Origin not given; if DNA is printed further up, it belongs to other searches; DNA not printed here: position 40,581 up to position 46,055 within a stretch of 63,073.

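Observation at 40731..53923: DISARM-like system with non-canonical architecture: fused helicase-DUF1998, PD-(D/E)XK protein in place of PLD, inverted gene order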

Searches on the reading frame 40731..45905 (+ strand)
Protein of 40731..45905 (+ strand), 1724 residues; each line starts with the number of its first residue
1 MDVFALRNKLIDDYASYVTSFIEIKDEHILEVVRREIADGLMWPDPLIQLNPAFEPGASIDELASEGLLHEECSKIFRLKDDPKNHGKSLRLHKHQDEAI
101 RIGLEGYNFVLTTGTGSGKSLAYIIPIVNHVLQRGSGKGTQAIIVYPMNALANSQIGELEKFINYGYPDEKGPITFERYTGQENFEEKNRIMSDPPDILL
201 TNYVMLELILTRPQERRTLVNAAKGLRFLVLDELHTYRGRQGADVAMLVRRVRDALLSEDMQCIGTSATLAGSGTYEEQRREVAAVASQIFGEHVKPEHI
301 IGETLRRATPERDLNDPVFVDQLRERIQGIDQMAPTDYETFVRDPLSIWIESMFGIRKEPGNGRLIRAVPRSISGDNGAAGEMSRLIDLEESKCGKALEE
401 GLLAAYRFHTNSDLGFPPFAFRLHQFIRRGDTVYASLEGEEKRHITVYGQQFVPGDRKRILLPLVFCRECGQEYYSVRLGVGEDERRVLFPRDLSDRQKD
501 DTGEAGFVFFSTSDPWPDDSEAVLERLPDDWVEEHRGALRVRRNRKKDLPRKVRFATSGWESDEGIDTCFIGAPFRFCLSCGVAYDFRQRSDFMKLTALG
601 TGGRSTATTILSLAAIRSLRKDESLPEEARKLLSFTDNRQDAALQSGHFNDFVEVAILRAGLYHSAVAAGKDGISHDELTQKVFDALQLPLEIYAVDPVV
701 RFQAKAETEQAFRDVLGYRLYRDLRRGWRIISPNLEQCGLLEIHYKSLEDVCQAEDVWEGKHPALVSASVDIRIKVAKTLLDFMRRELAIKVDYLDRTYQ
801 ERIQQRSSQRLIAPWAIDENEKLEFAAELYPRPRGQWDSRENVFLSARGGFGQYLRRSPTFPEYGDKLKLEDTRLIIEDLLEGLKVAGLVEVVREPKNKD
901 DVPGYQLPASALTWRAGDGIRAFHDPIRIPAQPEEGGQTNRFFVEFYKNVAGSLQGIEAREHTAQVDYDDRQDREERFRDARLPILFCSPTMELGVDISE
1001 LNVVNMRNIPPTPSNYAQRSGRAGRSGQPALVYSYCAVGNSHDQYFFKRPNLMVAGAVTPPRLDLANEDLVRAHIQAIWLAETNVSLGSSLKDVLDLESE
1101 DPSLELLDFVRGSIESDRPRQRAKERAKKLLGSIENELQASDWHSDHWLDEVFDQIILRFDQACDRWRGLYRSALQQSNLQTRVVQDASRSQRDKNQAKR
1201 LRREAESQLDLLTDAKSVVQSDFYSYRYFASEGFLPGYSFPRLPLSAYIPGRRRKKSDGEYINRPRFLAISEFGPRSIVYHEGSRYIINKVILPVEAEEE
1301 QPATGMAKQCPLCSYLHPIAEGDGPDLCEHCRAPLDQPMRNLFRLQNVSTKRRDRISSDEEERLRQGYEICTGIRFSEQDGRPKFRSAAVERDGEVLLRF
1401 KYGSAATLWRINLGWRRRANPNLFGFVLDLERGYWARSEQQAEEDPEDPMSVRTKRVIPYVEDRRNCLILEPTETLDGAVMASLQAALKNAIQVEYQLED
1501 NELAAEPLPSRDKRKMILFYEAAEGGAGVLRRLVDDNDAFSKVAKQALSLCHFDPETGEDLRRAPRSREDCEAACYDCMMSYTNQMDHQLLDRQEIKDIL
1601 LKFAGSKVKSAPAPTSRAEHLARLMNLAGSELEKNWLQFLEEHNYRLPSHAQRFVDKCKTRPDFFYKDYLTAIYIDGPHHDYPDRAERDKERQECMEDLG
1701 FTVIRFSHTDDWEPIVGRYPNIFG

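Call 3: search_protein_families(library=padloc, proteins=[window:40731-45905:+], max_evalue=0.001)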
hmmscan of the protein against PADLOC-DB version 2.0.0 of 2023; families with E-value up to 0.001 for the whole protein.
window:40731-45905:+ (1724 aa): 30 families (the best 25 are shown)
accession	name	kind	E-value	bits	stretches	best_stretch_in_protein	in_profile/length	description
PDLC00037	DruE3|DruE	-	1e-102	343.1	3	19-675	22-680/2055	SNF2 family N-terminal domain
PDLC00013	DruE1|DruE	-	1.3e-92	309.7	4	953-1362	1039-1441/1776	SNF2 family N-terminal domain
PDLC00014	DruE2|DruE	-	2.6e-82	275.2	4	191-666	312-838/1928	SNF2 family N-terminal domain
PDLC00015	DruE2|DruE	-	3.8e-79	264.9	4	961-1091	1137-1279/1887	SNF2 family N-terminal domain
PDLC00035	DruE3|DruE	-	1.5e-78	262.8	2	34-672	38-678/1460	SNF2 family N-terminal domain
PDLC00051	DruE4|DruE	-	7.8e-71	237.2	4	957-1091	1088-1233/1829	SNF2 family N-terminal domain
PDLC00036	DruE3|DruE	-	1.9e-67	225.5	2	85-302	86-314/2023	SNF2 family N-terminal domain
PDLC02503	BrxHI|BrxHII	-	8.6e-27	91.7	2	92-271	25-195/698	BrxHI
PDLC03960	SngC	-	2.4e-23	80.8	2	91-272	24-197/720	-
PDLC02896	DpdJ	-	1.6e-22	77.1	1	189-275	330-417/1487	DpdJ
PDLC02501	BrxHI|BrxHII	-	1.8e-19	67.4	2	92-271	24-196/925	BrxHI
PDLC02569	DrmA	-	2.1e-16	56.9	1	967-1053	813-899/1095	DrmA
PDLC02570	DrmA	-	1.3e-14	51.5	2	952-1059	552-657/851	DrmA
PDLC03928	PsyrT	-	2.7e-13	47.1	1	955-1032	264-341/689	-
PDLC02864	DpdF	-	2e-12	44.7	2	955-1031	257-333/610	DpdF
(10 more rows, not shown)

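Call 4: search_protein_families(library=pfam, proteins=[window:40731-45905:+], max_evalue=0.01)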
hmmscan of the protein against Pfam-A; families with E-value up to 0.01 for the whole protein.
window:40731-45905:+ (1724 aa): 5 families
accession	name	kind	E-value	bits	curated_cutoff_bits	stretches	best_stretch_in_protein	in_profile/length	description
PF00270.35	DEAD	-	5e-28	98.3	26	1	94-271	2-161/167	DEAD/DEAH box helicase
PF00271.37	Helicase_C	-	5.8e-14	52.7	23.5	1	943-1027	21-110/110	Helicase conserved C-terminal domain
PF09369.15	MZB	-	3.1e-10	41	24.2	1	1484-1579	1-80/80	MrfA Zn-binding domain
PF18741.7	MTES_1575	-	3.1e-05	24.4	38.2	1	1655-1710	27-80/96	REase_MTES_1575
PF04480.18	DUF559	-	0.00011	22.5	20.6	1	1663-1708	47-90/109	Protein of unknown function (DUF559)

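Call 6: search_protein_families(library=ncbifam, proteins=[window:40731-45905:+], max_evalue=0.001)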
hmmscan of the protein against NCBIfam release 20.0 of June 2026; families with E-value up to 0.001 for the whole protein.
window:40731-45905:+ (1724 aa): 22 families
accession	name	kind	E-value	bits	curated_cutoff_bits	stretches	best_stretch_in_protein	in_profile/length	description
TIGR03817.1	DECH_helic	hypoth_equivalog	1.3e-34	119.6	874.1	2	91-256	36-188/742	helicase/secretion neighborhood putative DEAH-box helicase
TIGR04121.1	DEXH_lig_assoc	equivalog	1.2e-24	86.1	850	1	88-277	10-191/804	ligase-associated DNA damage response DEXH box helicase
NF041067.1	DpdJ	equivalog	5.6e-19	67.4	800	1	189-275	323-410/1482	protein DpdJ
NF010338.0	PRK13767.1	equivalog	6.1e-19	67.8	849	2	93-270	35-218/877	ATP-dependent helicase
NF053631.1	RNA_helic_CshA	equivalog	1.1e-11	44.3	646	2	96-164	26-92/434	degradosome RNA helicase CshA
NF007284.0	PRK09751.1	equivalog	2.9e-10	38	1496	1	179-271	131-218/1538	ATP-dependent helicase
NF053636.1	DDHlcsCsdAPsy1082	equivalog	1.7e-08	33.4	890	1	96-154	30-89/512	DEAD/DEAH box helicase CsdA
TIGR01389.1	recQ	equivalog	2.2e-08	33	640.2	1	955-1030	247-322/591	DNA helicase RecQ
TIGR00614.1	recQ_fam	subfamily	7e-08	31.7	219.8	0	952-1035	244-329/470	RecQ family ATP-dependent DNA helicase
NF008394.0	PRK11192.1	equivalog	1.4e-07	30.7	507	0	963-1035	278-350/441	ATP-dependent RNA helicase SrmB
NF008744.0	PRK11776.1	equivalog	7.9e-07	28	524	0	955-1041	265-351/460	ATP-dependent RNA helicase DbpA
NF040935.1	helicase_Hel308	equivalog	1.7e-06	26.5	1200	1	91-237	26-153/704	ATP-dependent DNA helicase Hel308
NF008279.0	PRK11057.1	equivalog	2.2e-06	26.4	1015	1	955-1030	259-334/608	ATP-dependent DNA helicase RecQ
NF053711.1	RNA_heli_RhlE1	exception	1.3e-05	24.1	750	0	968-1030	280-342/434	RNA helicase RhlE1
NF007882.0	PRK10590.1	equivalog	3.6e-05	22.9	743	0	96-158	28-93/456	ATP-dependent RNA helicase RhlE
NF008642.0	PRK11634.1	equivalog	4.5e-05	22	989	0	971-1072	284-380/628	DEAD/DEAH family ATP-dependent RNA helicase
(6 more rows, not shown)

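Call 17: find_homologous_proteins(query=window:40731-45905:+, max_evalue=1e-10)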
Query window:40731-45905:+ (1724 aa): 8000 proteins with E <= 1e-10 among 8000 candidates; the best 120 are listed.
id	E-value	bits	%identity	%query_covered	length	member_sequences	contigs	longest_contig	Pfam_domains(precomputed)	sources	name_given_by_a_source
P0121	0.0e+0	3987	100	100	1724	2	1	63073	PF00270.36,PF09369.16,PF00271.38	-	-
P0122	0.0e+0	2810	69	100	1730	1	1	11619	PF00270.36,PF09369.16,PF00271.38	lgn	-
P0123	0.0e+0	2749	67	100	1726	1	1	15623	PF00270.36,PF09369.16,PF00271.38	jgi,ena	-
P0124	0.0e+0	2637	66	100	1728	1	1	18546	PF00270.36,PF09369.16,PF00271.38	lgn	-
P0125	0.0e+0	2633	65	100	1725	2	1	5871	PF00270.36,PF09369.16,PF00271.38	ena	-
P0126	0.0e+0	2627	66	100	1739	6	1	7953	PF00270.36,PF09369.16,PF00271.38,PF04851.22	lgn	-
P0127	0.0e+0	2620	66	100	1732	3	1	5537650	PF00270.36,PF09369.16,PF00271.38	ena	-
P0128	0.0e+0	2614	65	100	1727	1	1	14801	PF00270.36,PF09369.16,PF00271.38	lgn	-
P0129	0.0e+0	2613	66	100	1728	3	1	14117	PF04480.19,PF00270.36,PF09369.16,PF00271.38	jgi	jgi:ATP-dependent helicase YprA (DUF1998 family)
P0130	0.0e+0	2607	66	100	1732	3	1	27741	PF00270.36,PF09369.16,PF00271.38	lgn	-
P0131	0.0e+0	2605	65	100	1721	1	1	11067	PF00270.36,PF09369.16,PF00271.38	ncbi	-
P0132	0.0e+0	2601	65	100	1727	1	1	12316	PF00270.36,PF09369.16,PF00271.38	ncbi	-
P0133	0.0e+0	2601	65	100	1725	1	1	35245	PF00270.36,PF09369.16,PF00271.38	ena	-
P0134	0.0e+0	2601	64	100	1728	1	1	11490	PF00270.36,PF09369.16,PF00271.38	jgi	jgi:ATP-dependent helicase YprA (DUF1998 family)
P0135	0.0e+0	2599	65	100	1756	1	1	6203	PF00270.36,PF09369.16,PF00271.38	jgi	-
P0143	0.0e+0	2580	64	100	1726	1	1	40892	PF00270.36,PF09369.16,PF00271.38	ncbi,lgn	-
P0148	0.0e+0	2570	64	100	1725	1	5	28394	PF04480.19,PF00270.36,PF09369.16,PF00271.38,PF04851.22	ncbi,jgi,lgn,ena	ncbi:MAG: DEAD/DEAH box helicase [Candidatus Binatia bacterium]|jgi:ATP-dependent helicase YprA (DUF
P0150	0.0e+0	2570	65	100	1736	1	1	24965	PF00270.36,PF09369.16,PF00271.38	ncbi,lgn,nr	ncbi:MAG: DEAD/DEAH box helicase [Actinobacteria bacterium]|nr:DEAD/DEAH box helicase [Actinomycetot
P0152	0.0e+0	2568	64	100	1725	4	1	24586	PF00270.36,PF09369.16,PF00271.38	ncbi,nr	ncbi:hypothetical protein ANRL4_01549 [Anaerolineae bacterium]|nr:hypothetical protein ANRL4_01549 [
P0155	0.0e+0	2565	64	100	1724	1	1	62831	PF00270.36,PF09369.16,PF00271.38,PF27116.1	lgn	-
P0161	0.0e+0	2557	64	100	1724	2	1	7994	PF00270.36,PF09369.16,PF00271.38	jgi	-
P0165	0.0e+0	2554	63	100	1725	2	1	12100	PF00270.36,PF09369.16,PF00271.38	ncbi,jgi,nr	ncbi:MAG: DEAD/DEAH box helicase [Deltaproteobacteria bacterium]|nr:DEAD/DEAH box helicase [Deltapro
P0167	0.0e+0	2548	64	100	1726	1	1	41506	PF04480.19,PF00270.36,PF09369.16,PF00271.38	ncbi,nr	ncbi:MAG TPA: DEAD/DEAH box helicase [Gemmataceae bacterium]|nr:DEAD/DEAH box helicase [Gemmataceae 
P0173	0.0e+0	2546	64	100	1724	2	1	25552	PF00270.36,PF09369.16,PF00271.38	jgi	-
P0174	0.0e+0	2546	64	100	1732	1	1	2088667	PF04480.19,PF00270.36,PF09369.16,PF00271.38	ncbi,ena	-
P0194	0.0e+0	2530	63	100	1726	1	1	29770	PF00270.36,PF09369.16,PF00271.38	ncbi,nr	ncbi:MAG: DEAD/DEAH box helicase [Planctomycetes bacterium]|nr:DEAD/DEAH box helicase [Planctomyceto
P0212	0.0e+0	2520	63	100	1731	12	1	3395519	PF00270.36,PF09369.16,PF00271.38,PF04851.22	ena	-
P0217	0.0e+0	2518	63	100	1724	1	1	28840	PF04480.19,PF00270.36,PF09369.16,PF00271.38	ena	-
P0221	0.0e+0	2515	62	100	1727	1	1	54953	PF00270.36,PF09369.16,PF00271.38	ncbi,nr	ncbi:DEAD/DEAH box helicase [Acidobacteria bacterium AH-259-L09]|nr:DEAD/DEAH box helicase [Acidobac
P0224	0.0e+0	2511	64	100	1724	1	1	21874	PF00270.36,PF09369.16,PF00271.38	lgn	-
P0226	0.0e+0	2511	62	100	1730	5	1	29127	PF00270.36,PF09369.16,PF00271.38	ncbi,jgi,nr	ncbi:MAG: DEAD/DEAH box helicase [Deltaproteobacteria bacterium]|nr:DEAD/DEAH box helicase [Deltapro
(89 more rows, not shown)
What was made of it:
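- P0165, P0167, P0194, P0221 and P0226 are 62-64% identical to the window helicase over its full length (call 17).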

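Call 18: find_encoding_contigs(protein=P0127, flank=10000, max_places=1)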
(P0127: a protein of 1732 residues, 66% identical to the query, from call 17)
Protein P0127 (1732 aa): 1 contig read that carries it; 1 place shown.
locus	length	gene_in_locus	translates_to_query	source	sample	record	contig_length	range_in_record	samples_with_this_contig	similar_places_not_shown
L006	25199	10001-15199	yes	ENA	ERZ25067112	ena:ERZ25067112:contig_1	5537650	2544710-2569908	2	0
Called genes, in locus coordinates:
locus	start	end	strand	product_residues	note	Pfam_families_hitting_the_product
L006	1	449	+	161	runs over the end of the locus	PF13577:SnoaL_4, PF14534:DUF4440 (weak), PF12680:SnoaL_2 (weak)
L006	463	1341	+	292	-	PF00296:Bac_luciferase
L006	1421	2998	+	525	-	PF00474:SSF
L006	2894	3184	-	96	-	-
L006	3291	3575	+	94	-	-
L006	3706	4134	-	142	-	PF01850:PIN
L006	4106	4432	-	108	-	PF02604:PhdYeFM_antitox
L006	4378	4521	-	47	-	-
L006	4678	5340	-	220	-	PF18743:AHJR-like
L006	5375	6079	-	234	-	-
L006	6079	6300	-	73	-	-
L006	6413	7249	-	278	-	PF03618:Kinase-PPPase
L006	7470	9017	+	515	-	PF00501:AMP-binding, PF13193:AMP-binding_C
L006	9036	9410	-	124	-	PF00296:Bac_luciferase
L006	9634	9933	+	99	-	-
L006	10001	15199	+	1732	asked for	PF00270:DEAD, PF00271:Helicase_C, PF09369:MZB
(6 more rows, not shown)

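Call 19: find_encoding_contigs(protein=P0174, flank=10000, max_places=1)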
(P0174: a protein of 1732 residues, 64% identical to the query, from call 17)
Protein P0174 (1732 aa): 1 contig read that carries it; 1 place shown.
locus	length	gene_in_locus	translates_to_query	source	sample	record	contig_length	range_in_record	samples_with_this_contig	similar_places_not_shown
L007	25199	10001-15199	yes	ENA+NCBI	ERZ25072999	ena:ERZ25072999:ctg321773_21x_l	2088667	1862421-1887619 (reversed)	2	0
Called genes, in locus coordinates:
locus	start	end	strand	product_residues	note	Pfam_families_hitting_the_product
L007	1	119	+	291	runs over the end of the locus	-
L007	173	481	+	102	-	PF01527:HTH_Tnp_1, PF13542:HTH_Tnp_ISL3 (faint), PF13518:HTH_28 (weak)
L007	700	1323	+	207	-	PF00665:rve, PF13610:DDE_Tnp_IS240 (weak), PF13683:rve_3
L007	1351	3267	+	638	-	PF13428:TPR_14 (faint), PF06552:TOM20_plant (faint), PF13414:TPR_11 (faint), PF14559:TPR_19 (faint), PF21033:RMD1-3 (weak)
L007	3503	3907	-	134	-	-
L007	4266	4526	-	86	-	-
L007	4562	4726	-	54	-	-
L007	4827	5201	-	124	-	PF00072:Response_reg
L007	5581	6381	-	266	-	PF05818:TraT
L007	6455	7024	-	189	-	PF08238:Sel1 (weak)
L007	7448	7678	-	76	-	-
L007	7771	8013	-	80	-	-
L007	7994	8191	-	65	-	PF11211:DUF2997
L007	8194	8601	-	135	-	-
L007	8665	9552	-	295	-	PF02384:N6_Mtase (weak)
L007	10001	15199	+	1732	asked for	PF00270:DEAD, PF04480:DUF559 (faint), PF00271:Helicase_C, PF09369:MZB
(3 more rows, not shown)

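Call 20: find_encoding_contigs(protein=P0212, flank=10000, max_places=1)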
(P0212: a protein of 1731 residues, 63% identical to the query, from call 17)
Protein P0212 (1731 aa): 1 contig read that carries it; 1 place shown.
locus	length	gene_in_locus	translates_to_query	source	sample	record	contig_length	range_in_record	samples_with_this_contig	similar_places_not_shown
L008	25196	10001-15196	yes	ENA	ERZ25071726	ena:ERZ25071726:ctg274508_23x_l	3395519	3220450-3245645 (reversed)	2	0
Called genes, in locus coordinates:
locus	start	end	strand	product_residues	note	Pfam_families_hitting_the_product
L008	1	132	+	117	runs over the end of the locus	PF03400:DDE_Tnp_IS1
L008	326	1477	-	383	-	PF14659:Phage_int_SAM_3 (weak), PF00589:Phage_integrase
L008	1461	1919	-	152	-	PF13470:PIN_3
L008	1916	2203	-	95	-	PF02604:PhdYeFM_antitox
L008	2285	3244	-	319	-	-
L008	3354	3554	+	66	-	PF12728:HTH_17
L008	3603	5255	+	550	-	-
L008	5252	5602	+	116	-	PF18563:TubC_N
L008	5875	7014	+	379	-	-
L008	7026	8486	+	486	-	-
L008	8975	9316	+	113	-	-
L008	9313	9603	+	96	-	-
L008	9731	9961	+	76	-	-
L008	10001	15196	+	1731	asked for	PF00270:DEAD, PF04851:ResIII (weak), PF00271:Helicase_C, PF09369:MZB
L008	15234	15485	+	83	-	PF04014:MazE_antitoxin, PF15937:PrlF_antitoxin (weak)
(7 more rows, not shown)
